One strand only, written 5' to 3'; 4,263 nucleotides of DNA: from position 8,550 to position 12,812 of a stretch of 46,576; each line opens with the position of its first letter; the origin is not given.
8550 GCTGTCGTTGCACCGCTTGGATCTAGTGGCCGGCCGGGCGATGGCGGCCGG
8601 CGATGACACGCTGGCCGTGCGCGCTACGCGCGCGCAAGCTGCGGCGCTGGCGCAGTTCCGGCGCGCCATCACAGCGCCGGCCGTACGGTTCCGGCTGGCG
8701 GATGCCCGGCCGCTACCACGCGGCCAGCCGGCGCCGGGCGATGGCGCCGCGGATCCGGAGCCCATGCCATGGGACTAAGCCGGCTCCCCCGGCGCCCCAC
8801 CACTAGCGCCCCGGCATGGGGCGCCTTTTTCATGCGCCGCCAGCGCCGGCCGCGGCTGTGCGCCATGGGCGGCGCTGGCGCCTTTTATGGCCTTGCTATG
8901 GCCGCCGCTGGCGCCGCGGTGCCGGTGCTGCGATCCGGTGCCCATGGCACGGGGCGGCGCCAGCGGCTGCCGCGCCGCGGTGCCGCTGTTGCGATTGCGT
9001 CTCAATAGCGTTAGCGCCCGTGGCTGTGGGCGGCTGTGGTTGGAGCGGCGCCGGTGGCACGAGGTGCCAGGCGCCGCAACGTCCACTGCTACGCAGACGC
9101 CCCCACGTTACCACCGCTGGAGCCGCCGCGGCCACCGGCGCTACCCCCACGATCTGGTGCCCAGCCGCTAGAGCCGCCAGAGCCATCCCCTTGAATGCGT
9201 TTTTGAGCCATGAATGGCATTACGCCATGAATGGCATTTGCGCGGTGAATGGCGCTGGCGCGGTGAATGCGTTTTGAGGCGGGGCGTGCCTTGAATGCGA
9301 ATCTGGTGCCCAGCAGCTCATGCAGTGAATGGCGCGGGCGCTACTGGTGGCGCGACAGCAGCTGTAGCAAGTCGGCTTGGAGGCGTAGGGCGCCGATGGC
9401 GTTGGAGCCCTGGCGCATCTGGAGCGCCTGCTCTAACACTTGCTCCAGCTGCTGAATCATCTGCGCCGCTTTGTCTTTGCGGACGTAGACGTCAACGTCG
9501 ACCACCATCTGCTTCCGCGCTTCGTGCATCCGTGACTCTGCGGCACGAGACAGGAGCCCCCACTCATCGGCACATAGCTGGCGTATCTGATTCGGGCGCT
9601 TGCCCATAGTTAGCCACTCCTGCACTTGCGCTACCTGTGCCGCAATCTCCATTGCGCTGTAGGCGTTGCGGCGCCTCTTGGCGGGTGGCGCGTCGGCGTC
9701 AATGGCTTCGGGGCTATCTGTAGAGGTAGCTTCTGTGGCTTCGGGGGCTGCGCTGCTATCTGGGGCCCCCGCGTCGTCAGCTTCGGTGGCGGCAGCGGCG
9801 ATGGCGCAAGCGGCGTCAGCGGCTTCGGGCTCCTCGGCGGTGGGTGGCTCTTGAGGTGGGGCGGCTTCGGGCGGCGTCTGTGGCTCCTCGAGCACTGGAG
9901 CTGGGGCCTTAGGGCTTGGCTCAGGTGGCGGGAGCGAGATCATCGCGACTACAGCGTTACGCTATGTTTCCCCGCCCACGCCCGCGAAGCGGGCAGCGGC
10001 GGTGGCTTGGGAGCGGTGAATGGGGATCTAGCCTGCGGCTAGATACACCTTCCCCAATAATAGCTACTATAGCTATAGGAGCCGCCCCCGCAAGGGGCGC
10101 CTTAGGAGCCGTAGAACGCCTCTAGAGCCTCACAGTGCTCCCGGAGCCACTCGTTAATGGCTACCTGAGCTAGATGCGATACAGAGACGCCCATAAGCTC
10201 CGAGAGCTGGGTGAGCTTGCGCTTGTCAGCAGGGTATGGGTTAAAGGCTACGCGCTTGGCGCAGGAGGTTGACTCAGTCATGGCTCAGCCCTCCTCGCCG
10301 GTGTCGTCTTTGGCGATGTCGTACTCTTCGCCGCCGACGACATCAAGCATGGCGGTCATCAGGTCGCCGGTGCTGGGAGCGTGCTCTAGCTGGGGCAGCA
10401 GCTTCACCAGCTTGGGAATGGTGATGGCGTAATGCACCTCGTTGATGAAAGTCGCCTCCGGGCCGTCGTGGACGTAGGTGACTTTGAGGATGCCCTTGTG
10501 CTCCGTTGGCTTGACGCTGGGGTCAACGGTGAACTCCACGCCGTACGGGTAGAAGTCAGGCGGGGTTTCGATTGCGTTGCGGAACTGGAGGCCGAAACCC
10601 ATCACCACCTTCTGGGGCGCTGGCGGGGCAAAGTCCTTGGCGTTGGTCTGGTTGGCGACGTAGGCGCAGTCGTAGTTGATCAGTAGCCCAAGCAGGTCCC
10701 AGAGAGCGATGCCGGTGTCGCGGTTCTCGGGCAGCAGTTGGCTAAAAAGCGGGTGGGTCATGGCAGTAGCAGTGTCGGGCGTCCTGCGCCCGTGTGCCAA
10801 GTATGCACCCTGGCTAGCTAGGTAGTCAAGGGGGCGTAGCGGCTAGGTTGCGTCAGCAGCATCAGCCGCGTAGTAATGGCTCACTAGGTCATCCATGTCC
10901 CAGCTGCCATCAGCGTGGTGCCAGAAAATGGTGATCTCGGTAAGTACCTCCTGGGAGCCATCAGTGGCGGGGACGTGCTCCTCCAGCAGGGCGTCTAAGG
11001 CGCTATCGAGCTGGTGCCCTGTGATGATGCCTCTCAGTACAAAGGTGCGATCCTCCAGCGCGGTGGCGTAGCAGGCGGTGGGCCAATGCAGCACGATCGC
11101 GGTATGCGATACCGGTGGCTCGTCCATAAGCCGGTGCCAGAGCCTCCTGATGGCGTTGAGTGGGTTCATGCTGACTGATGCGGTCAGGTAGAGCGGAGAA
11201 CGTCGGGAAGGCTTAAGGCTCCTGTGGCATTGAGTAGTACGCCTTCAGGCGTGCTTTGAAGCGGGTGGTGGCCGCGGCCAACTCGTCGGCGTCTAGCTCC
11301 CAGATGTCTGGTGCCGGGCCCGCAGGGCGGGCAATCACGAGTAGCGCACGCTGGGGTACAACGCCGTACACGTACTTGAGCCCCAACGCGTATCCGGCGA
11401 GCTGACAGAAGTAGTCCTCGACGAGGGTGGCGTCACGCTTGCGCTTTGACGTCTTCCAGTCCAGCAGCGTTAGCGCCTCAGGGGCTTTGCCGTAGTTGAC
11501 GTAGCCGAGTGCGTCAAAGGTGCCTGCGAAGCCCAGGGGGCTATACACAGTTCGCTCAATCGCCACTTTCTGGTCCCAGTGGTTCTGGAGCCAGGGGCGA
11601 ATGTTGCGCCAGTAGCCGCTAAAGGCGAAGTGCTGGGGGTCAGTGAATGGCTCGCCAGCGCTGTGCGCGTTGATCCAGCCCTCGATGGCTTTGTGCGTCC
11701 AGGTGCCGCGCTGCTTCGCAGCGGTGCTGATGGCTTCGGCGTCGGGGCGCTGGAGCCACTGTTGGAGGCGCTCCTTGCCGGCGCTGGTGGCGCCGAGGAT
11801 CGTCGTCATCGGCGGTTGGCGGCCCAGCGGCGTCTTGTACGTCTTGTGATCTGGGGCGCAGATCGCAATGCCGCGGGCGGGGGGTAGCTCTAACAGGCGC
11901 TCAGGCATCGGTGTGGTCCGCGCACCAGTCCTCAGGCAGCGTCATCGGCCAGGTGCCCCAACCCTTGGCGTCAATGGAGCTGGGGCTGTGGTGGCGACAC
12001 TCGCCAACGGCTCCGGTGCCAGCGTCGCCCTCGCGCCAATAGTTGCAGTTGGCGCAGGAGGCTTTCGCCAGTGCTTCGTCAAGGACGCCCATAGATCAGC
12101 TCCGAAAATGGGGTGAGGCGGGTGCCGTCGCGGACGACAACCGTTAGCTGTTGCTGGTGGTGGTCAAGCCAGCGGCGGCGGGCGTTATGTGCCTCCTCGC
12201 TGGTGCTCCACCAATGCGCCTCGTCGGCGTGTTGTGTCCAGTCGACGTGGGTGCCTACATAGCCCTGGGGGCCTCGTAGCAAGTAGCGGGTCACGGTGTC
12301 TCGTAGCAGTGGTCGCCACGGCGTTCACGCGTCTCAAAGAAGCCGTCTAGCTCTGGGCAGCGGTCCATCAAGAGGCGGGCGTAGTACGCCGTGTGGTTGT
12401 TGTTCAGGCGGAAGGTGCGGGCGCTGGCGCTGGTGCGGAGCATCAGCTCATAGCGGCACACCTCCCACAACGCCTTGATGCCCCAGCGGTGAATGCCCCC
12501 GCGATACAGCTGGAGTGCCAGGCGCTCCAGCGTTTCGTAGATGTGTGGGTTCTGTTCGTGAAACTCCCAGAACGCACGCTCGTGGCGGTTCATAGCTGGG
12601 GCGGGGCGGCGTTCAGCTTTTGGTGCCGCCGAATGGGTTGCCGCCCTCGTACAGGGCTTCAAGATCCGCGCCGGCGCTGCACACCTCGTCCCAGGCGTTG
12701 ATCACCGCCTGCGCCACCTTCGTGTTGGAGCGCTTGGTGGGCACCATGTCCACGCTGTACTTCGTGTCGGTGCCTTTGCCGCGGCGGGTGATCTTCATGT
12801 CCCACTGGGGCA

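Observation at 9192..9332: Seven-copy iteron array TGAATG(G/C) abutting the terminase-small-like gene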

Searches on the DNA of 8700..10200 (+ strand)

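Call 7: search_dna_similar(query=window:8700-10200:+, collection=phages, mode=distant)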
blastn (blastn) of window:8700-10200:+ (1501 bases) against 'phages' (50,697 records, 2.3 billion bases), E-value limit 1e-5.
No match.

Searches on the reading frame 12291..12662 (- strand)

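Call 25: search_protein_families(library=phrogs, proteins=[window:12291-12662:-], max_evalue=0.001)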
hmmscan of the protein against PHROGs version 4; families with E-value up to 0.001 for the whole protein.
window:12291-12662:- (123 aa): 1 family
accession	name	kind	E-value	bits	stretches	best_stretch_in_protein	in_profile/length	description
phrog_13625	-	unknown function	3.6e-29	101.7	1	25-114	2-89/94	-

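Call 26: search_protein_families(library=pfam, proteins=[window:12291-12662:-], max_evalue=0.01)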
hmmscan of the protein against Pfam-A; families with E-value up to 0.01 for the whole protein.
window:12291-12662:- (123 aa): 0 families
